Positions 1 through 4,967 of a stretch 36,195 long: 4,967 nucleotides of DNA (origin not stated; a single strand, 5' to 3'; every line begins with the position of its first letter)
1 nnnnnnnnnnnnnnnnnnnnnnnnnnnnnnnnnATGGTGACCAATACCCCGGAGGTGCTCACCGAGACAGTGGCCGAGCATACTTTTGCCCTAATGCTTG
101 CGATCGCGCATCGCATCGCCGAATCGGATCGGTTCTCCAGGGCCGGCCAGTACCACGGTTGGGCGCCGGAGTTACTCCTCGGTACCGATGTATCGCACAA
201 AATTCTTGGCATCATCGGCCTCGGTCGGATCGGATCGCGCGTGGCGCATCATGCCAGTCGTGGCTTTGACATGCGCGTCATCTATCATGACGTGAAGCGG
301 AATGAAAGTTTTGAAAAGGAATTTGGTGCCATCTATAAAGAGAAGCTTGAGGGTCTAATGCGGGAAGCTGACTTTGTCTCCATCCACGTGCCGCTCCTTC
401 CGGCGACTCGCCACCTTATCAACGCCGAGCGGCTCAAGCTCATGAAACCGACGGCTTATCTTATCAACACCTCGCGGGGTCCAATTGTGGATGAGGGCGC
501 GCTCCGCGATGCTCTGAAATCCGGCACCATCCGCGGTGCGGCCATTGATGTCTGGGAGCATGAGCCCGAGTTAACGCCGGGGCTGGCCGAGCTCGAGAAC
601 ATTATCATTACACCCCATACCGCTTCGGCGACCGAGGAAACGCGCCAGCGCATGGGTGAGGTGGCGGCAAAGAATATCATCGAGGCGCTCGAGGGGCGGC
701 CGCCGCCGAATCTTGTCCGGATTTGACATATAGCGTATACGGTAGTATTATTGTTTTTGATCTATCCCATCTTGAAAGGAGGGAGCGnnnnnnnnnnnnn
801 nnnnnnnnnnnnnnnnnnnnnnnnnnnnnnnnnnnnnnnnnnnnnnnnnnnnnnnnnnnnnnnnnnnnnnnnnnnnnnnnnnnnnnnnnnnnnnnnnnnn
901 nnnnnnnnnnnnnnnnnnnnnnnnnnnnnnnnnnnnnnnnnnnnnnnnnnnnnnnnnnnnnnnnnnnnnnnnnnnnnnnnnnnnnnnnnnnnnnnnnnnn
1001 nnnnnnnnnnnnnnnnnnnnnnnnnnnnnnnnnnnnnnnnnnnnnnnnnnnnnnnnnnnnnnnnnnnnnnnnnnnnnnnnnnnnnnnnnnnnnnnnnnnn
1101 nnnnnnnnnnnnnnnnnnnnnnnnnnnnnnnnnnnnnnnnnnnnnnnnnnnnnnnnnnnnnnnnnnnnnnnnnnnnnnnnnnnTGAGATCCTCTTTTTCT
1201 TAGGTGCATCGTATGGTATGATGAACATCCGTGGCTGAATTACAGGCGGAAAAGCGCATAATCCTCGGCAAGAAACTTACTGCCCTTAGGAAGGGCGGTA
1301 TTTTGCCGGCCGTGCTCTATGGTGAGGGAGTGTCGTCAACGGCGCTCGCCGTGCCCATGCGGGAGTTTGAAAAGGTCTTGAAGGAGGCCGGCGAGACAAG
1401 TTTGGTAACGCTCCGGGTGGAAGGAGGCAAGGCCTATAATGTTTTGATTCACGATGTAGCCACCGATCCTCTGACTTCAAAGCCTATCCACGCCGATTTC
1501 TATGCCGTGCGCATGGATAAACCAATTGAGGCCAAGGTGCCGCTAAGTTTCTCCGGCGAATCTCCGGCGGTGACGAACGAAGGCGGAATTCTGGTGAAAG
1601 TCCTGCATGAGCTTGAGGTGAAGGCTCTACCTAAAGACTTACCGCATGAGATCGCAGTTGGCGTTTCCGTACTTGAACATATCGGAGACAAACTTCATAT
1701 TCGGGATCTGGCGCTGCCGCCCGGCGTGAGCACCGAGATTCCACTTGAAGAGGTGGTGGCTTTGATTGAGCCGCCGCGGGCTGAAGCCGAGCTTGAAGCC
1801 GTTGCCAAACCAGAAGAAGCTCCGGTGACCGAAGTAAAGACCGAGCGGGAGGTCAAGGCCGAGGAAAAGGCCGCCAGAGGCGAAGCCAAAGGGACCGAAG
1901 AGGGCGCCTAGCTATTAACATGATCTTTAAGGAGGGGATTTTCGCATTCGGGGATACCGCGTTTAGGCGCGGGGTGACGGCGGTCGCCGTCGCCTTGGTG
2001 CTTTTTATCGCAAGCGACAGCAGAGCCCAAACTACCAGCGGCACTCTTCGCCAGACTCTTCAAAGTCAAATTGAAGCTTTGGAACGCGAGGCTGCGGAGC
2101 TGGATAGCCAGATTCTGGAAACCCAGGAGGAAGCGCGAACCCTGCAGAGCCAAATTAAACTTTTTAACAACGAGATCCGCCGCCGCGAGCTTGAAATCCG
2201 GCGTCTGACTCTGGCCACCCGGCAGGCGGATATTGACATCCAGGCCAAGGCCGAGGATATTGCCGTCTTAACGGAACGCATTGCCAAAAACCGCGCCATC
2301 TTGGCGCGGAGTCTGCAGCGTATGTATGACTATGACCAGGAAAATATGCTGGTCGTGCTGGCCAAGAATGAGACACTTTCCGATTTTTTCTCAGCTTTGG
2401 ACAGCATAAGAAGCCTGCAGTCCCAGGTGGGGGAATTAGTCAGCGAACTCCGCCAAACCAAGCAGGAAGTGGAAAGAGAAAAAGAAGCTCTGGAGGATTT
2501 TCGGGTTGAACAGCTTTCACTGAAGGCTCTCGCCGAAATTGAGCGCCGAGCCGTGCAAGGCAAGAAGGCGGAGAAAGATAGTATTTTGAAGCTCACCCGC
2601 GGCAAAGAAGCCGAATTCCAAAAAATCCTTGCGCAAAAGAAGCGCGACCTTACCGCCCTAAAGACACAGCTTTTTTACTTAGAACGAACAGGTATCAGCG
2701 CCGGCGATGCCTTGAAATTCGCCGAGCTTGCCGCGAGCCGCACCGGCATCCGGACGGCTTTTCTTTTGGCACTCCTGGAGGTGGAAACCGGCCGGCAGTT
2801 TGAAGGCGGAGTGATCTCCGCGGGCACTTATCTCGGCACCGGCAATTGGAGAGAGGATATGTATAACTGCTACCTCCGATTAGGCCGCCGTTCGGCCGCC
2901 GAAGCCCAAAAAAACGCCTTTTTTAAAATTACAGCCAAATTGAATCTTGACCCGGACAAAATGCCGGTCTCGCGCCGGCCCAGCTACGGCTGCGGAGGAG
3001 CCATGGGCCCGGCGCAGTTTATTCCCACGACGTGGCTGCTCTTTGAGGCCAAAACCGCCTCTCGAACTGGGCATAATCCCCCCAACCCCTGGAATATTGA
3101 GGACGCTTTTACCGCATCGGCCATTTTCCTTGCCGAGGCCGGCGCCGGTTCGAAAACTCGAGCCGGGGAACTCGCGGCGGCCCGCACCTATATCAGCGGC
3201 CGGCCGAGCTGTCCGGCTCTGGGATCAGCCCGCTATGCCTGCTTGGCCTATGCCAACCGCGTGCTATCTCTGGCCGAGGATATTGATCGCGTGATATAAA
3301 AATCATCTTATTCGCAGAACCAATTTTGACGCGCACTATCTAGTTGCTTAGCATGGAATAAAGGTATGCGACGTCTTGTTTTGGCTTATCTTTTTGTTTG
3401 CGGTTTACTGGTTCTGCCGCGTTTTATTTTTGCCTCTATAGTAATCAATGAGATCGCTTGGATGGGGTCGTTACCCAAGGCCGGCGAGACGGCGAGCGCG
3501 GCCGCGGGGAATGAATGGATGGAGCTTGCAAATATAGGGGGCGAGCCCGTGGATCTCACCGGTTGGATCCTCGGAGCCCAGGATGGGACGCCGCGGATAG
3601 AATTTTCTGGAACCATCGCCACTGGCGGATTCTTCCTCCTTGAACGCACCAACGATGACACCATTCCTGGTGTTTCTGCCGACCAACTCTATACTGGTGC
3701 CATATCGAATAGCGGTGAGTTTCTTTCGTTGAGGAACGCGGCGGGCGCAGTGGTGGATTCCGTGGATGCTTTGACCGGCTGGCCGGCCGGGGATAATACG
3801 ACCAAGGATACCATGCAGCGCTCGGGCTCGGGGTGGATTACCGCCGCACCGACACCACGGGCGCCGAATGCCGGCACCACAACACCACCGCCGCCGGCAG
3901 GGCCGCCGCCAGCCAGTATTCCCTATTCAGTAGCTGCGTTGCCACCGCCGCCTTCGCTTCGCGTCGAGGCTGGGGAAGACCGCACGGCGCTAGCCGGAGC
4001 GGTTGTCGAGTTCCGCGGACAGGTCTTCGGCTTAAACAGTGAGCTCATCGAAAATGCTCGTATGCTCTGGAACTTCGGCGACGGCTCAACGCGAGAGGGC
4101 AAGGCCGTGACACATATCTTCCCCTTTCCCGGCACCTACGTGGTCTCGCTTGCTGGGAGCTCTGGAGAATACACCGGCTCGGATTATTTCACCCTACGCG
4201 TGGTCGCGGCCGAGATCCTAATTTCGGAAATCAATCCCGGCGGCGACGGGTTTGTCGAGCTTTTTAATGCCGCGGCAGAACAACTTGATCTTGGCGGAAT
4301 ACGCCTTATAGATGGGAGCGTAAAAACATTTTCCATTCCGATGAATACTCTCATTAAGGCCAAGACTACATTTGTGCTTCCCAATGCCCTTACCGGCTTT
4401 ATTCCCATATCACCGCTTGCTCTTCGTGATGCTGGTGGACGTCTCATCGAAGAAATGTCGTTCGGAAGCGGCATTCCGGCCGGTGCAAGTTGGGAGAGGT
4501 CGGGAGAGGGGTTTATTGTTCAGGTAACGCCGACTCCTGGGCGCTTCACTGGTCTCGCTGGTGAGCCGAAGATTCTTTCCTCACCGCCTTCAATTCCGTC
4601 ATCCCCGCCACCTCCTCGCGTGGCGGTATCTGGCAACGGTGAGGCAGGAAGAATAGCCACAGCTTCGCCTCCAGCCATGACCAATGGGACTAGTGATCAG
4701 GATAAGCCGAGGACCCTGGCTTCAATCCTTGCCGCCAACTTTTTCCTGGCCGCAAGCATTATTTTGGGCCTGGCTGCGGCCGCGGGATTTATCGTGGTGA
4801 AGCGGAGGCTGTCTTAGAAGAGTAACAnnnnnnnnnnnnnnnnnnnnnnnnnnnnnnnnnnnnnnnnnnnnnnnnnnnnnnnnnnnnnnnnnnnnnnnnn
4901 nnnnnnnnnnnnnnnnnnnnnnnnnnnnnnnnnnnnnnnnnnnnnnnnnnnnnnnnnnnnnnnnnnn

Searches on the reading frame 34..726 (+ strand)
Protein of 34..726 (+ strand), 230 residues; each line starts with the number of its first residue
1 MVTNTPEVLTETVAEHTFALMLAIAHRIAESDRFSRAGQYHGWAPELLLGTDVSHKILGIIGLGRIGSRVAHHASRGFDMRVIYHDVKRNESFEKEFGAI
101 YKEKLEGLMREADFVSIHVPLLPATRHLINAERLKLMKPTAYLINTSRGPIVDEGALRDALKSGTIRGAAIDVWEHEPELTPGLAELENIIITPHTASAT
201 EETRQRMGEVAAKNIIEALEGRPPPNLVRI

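Call 6: search_protein_families(library=pfam, proteins=[window:34-726:+], max_evalue=0.001)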
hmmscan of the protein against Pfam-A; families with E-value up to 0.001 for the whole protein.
window:34-726:+ (230 aa): 3 families
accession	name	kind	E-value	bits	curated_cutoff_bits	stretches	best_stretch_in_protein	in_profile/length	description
PF02826.25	2-Hacid_dh_C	-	5.9e-59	198.9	25.1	1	18-197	1-178/178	D-isomer specific 2-hydroxyacid dehydrogenase, NAD binding domain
PF00389.36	2-Hacid_dh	-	5.1e-12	46.1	24.6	1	1-228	86-133/134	D-isomer specific 2-hydroxyacid dehydrogenase, catalytic domain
PF03446.21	NAD_binding_2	-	4.2e-06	27.3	21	1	58-160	2-106/161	NAD binding domain of 6-phosphogluconate dehydrogenase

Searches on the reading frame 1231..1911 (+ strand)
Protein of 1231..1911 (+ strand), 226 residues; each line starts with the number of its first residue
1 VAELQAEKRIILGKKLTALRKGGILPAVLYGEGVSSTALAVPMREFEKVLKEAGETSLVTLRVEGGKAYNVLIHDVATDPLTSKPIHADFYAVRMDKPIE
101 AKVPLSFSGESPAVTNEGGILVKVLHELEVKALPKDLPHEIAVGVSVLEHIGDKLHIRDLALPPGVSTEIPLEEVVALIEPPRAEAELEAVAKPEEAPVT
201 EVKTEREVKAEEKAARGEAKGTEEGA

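Call 6: search_protein_families(library=pfam, proteins=[window:1231-1911:+], max_evalue=0.001)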
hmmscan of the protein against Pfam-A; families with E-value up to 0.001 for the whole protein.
window:1231-1911:+ (226 aa): 2 families
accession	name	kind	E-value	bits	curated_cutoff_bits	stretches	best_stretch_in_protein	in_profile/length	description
PF14693.11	Ribosomal_TL5_C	-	3.1e-21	76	27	1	99-183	2-84/84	Ribosomal protein TL5, C-terminal domain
PF01386.24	Ribosomal_L25p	-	1.5e-19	70.6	23.6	1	4-90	1-82/82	Ribosomal L25p family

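Call 84: find_homologous_proteins(query=window:1231-1908:+, max_evalue=1e-10)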
Query window:1231-1908:+ (226 aa): 2814 proteins with E <= 1e-10 among 4407 candidates; the best 120 are listed.
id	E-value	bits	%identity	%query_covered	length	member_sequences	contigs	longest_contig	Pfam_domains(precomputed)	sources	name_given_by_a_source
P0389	3.1e-134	463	100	100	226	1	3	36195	PF14693.12,PF01386.25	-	-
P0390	4.1e-128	443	96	100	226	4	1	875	PF14693.12,PF01386.25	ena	-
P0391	1.5e-92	327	77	92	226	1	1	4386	PF14693.12,PF01386.25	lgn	-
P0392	2.0e-90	320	72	96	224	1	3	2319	PF14693.12,PF01386.25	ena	-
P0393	2.6e-90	320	72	99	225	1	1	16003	PF14693.12,PF01386.25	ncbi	-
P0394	4.7e-90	319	73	91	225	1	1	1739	PF14693.12,PF01386.25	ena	-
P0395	3.3e-89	316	71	91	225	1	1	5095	PF14693.12,PF01386.25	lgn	-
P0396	6.1e-89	315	66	99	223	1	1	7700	PF14693.12,PF01386.25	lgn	-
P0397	1.5e-88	314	71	91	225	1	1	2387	PF14693.12,PF01386.25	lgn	-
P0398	2.4e-88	313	72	91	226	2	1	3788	PF14693.12,PF01386.25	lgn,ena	-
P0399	2.7e-88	313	72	92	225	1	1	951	PF14693.12,PF01386.25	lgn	-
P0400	1.1e-87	311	73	92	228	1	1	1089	PF14693.12,PF01386.25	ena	-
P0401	2.7e-87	310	71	94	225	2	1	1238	PF14693.12,PF01386.25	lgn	-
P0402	7.4e-87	309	69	99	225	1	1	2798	PF14693.12,PF01386.25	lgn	-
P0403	1.5e-86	308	69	99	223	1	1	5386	PF14693.12,PF01386.25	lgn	-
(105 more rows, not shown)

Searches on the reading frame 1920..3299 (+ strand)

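Call 6: search_protein_families(library=pfam, proteins=[window:1920-3299:+], max_evalue=0.001)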
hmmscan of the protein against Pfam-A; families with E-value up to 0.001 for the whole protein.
window:1920-3299:+ (459 aa): 2 families
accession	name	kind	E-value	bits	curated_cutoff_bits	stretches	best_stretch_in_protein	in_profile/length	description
PF13406.11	SLT_2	-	9e-08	32.1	24.3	1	270-409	79-201/292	Transglycosylase SLT domain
PF24568.1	CC_PcsB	-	0.00049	20.4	27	1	114-186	1-74/75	Peptidoglycan hydrolase PcsB, coiled-coil domain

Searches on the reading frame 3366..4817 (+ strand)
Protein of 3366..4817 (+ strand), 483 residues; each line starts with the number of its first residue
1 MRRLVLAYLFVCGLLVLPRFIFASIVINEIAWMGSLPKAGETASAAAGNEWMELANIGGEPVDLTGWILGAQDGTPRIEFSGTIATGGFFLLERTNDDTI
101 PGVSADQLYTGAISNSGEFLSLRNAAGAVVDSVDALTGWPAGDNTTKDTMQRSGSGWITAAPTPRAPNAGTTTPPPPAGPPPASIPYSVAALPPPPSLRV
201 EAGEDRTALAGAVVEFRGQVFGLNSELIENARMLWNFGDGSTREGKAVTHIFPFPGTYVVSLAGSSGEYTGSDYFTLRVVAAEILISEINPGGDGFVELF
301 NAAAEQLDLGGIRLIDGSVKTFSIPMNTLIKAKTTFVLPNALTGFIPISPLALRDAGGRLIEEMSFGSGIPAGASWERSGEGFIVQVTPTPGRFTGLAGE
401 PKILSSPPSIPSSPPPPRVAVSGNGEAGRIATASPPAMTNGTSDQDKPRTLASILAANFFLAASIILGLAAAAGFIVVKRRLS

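Call 6: search_protein_families(library=pfam, proteins=[window:3366-4817:+], max_evalue=0.001)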
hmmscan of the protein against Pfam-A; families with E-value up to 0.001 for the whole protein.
window:3366-4817:+ (483 aa): 3 families
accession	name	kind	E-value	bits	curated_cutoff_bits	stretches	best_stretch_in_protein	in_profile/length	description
PF00932.25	LTD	-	4.6e-20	72.5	34.3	2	24-134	7-106/109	Lamin Tail Domain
PF18911.6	PKD_4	-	7.1e-10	39.3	27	1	200-263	6-67/85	PKD domain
PF00801.26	PKD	-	2.5e-08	34.2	23.5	1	211-265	14-66/80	PKD domain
